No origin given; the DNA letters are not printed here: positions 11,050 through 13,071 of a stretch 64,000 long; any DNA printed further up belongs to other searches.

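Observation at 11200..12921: RNase J homologue with all zinc-ligand histidines replaced (HGHEDH to QGDEDD): probable pseudoenzyme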

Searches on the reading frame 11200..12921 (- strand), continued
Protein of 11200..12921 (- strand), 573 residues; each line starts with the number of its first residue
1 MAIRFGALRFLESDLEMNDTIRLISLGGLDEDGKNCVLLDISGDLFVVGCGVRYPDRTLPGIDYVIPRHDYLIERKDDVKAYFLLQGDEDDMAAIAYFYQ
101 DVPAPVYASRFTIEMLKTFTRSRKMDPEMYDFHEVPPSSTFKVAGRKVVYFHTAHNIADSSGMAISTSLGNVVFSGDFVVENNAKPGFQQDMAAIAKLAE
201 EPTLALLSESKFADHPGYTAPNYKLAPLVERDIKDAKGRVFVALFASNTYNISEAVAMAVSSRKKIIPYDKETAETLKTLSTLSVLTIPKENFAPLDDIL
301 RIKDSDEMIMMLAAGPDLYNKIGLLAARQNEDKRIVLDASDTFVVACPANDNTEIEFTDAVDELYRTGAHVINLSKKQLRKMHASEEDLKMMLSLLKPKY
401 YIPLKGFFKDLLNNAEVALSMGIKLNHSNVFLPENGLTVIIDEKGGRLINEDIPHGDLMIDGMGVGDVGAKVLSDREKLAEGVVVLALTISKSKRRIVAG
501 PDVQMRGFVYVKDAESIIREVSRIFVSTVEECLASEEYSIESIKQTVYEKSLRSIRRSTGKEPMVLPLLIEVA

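Call 50: find_encoding_contigs(protein=P0166, flank=10000, max_places=1)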
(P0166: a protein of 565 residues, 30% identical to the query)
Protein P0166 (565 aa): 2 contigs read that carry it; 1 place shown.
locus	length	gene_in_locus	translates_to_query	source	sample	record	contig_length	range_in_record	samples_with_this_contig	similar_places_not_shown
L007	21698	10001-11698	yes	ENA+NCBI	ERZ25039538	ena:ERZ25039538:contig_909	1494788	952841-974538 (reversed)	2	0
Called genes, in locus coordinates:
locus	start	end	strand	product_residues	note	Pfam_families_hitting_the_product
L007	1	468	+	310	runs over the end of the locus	PF06574:FAD_syn, PF01687:Flavokinase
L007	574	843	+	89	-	PF00312:Ribosomal_S15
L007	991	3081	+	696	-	PF01138:RNase_PH, PF03725:RNase_PH_C, PF03726:PNPase, PF01138:RNase_PH, PF00013:KH_1, PF00575:S1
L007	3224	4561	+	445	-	PF03486:HI0933_like (faint), PF07992:Pyr_redox_2, PF13738:Pyr_redox_3, PF00070:Pyr_redox, PF02852:Pyr_redox_dim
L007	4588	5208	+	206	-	PF08901:DUF1847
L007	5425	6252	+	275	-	PF16924:DpaA_N (weak), PF02826:2-Hacid_dh_C (weak), PF01488:Shikimate_DH (weak), PF03435:Sacchrp_dh_NADP (faint)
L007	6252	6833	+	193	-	PF02441:Flavoprotein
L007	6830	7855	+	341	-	PF01118:Semialdhyde_dh, PF02774:Semialdhyde_dhC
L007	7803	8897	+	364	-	PF00696:AA_kinase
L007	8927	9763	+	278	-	PF00701:DHDPS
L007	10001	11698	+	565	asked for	PF00753:Lactamase_B, PF23023:Anti-Pycsar_Apyc1 (faint), PF12706:Lactamase_B_2 (weak), PF22505:RNase_J_b_CASP, PF07521:RMMBL, PF17770:RNase_J_C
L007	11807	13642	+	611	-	PF17854:FtsK_alpha, PF01580:FtsK_SpoIIIE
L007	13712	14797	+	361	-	PF02608:Bmp, PF13407:Peripla_BP_4 (weak)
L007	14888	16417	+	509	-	PF00005:ABC_tran, PF13175:AAA_15 (faint), PF13304:AAA_21 (faint), PF00005:ABC_tran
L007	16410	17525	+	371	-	PF02653:BPD_transp_2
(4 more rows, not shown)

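Call 51: find_encoding_contigs(protein=P0315, flank=5000, max_places=2)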
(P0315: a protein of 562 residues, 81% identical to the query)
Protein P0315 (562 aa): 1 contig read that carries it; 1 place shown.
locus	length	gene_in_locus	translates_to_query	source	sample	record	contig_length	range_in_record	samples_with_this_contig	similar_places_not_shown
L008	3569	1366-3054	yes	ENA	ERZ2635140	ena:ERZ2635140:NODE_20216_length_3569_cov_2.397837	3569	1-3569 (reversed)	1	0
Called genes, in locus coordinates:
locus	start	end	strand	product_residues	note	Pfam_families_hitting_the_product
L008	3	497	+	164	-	?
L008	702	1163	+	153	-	-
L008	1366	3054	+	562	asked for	PF00753:Lactamase_B, PF12706:Lactamase_B_2, PF23023:Anti-Pycsar_Apyc1 (faint), PF22505:RNase_J_b_CASP, PF07521:RMMBL (weak), PF17770:RNase_J_C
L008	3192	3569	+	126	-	?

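Call 55: find_related_loci(query=A1, collection=genome_contigs, flank=10000)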
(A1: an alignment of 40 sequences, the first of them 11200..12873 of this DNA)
Query A1 (557 aa) in genome_contigs; peptide patterns used: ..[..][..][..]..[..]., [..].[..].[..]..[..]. (x = any residue, [..] = any of these).
197 stretches matched a pattern; 145 encode a relative of the query (tblastn E <= 1e-3); the best 80 are kept; 80 distinct loci.
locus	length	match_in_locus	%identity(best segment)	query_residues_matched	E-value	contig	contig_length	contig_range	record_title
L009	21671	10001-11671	73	1-557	0e+0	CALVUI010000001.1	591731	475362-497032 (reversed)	MAG: uncultured Bacilli bacterium isolate BRZ_RV__bin55 genome assembly, contig: BRZ_RV__NODE_1_length_591731_cov_14.195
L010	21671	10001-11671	71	1-557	0e+0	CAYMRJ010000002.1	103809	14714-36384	MAG TPA_asm: uncultured Staphylococcaceae bacterium isolate SRP141132_co6_359 genome assembly, contig: NODE_50_length_10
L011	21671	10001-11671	72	1-557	0e+0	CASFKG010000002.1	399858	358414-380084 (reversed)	uncultured bacterium isolate A73_L2_314314_idba_bin.126 genome assembly, contig: A73_L2_314314_idba_bin.126.fa_scaffold_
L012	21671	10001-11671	65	1-557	0e+0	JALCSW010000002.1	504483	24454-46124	MAG: Bacilli bacterium isolate UW_MP_BACIL6_1 Ga0455775_000005, whole genome shotgun sequence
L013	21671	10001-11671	65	1-557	0e+0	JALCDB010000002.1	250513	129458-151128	MAG: Bacilli bacterium isolate UW_MP_BACIL4_1 Ga0455798_00014, whole genome shotgun sequence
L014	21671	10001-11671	63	1-557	0e+0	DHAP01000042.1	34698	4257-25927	MAG TPA_asm: Bacillales bacterium UBA4951 UBA4951_contig_5195, whole genome shotgun sequence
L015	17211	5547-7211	62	3-557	0e+0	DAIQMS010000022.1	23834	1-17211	MAG TPA_asm: Bacillota bacterium isolate CTOTU1908 NODE_655_length_23834_cov_150.729677, whole genome shotgun sequence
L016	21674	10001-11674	63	1-556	0e+0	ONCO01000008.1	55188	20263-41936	uncultured Erysipelotrichaceae bacterium isolate RUG187 genome assembly, contig: scaffold_341, whole genome shotgun sequ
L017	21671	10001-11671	61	1-557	0e+0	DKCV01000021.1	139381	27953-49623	MAG TPA_asm: Bacillales bacterium UBA6865 UBA6865_contig_223, whole genome shotgun sequence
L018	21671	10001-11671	61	1-557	0e+0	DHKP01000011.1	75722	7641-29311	MAG TPA_asm: Bacillales bacterium UBA4691 UBA4691_contig_7815, whole genome shotgun sequence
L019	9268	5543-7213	62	1-556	0e+0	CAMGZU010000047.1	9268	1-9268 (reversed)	MAG: uncultured Erysipelotrichaceae bacterium isolate SRR11784279_bin.55_metaWRAP_v1.3_MAG genome assembly, contig: ERZ1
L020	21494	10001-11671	59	1-557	0e+0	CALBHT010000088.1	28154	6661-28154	MAG TPA_asm: uncultured Bacillales bacterium isolate SRR1747044_bin.63_CONCOCT_v1.1_MAG genome assembly, contig: ERZ8082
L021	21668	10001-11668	60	1-555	0e+0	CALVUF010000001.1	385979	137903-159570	MAG: uncultured Bacilli bacterium isolate BRZ_QG__bin63 genome assembly, contig: BRZ_QG__NODE_3_length_385979_cov_12.579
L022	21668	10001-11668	60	1-555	0e+0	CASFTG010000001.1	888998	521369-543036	uncultured bacterium isolate A3_L3_373373_idba_bin.15 genome assembly, contig: A3_L3_373373_idba_bin.15.fa_scaffold_0, w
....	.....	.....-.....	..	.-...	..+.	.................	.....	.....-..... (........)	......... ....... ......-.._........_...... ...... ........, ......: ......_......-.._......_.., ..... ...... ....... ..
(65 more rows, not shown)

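Call 59: search_solved_structures(query=P0255, max_evalue=1e-30, show_alignments=0)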
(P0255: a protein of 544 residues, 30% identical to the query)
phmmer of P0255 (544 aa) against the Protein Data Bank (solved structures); distinct sequences matched with E-value up to 1e-30: 18.
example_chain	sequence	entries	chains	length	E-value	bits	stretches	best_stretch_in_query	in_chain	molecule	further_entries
3zq4_A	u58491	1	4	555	1e-113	383.8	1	6-537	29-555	RIBONUCLEASE J 1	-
6k6s_A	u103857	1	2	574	9.6e-106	357.5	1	7-540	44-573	Ribonuclease J 1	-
6k6w_A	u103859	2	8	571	1.1e-103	350.7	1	1-537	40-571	Ribonuclease J 2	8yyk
8yyj_A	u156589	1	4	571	1.5e-103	350.2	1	1-537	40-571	Ribonuclease J 2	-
8yyi_A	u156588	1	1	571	3.9e-103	348.9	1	1-537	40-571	Ribonuclease J 2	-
8yyg_A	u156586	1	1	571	2.4e-102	346.3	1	1-537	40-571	Ribonuclease J 2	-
8yyf_A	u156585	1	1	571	2.6e-102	346.2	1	1-537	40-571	Ribonuclease J 2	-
8yyh_A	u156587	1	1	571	2.7e-102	346.2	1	1-537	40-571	Ribonuclease J 2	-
3bk1_A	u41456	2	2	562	9.6e-94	317.9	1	8-536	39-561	Metal dependent hydrolase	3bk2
3t3n_A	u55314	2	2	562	2.8e-92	313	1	8-536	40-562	Metal dependent hydrolase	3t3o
4xwt_A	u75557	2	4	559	2.9e-86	293.2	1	7-535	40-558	DR2417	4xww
5a0t_A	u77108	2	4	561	8.1e-83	281.9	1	11-537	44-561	RIBONUCLEASE J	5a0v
7wnt_A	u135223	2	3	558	1.9e-79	270.7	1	11-537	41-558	Ribonuclease J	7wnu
7pcr_A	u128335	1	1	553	1.4e-73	251.4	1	10-531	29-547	Ribonuclease J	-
8cgl_A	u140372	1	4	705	7e-73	249.1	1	10-531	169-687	Ribonuclease J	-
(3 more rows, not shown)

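Call 60: search_solved_structures(query=P0217, max_evalue=1e-30, show_alignments=0)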
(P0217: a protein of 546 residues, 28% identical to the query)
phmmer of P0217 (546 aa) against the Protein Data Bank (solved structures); distinct sequences matched with E-value up to 1e-30: 18.
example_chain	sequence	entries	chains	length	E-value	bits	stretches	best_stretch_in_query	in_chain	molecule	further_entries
3zq4_A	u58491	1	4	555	1.3e-114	387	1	5-545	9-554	RIBONUCLEASE J 1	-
8yyj_A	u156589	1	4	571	7.9e-108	364.6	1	3-543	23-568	Ribonuclease J 2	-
6k6w_A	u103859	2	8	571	1.2e-107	364.1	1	3-543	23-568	Ribonuclease J 2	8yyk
8yyi_A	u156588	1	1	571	3.8e-107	362.4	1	3-543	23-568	Ribonuclease J 2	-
8yyh_A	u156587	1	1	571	2.6e-106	359.6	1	3-543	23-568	Ribonuclease J 2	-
8yyg_A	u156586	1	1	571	2.6e-106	359.6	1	3-543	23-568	Ribonuclease J 2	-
8yyf_A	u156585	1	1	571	2.6e-106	359.6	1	3-543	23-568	Ribonuclease J 2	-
6k6s_A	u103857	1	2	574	7.2e-103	348.3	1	3-545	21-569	Ribonuclease J 1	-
3bk1_A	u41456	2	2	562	1.4e-91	311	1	3-544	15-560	Metal dependent hydrolase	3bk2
5a0t_A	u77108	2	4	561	7.5e-91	308.6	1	5-544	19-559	RIBONUCLEASE J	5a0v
3t3n_A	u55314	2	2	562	3.6e-90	306.4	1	3-544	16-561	Metal dependent hydrolase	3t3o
7pcr_A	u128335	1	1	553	4.6e-86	292.8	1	4-537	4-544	Ribonuclease J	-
8cgl_A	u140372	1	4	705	2.4e-85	290.4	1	4-538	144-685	Ribonuclease J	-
4xwt_A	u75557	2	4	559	8.2e-84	285.4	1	5-544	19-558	DR2417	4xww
7wnt_A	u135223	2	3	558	7.5e-77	262.4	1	4-544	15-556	Ribonuclease J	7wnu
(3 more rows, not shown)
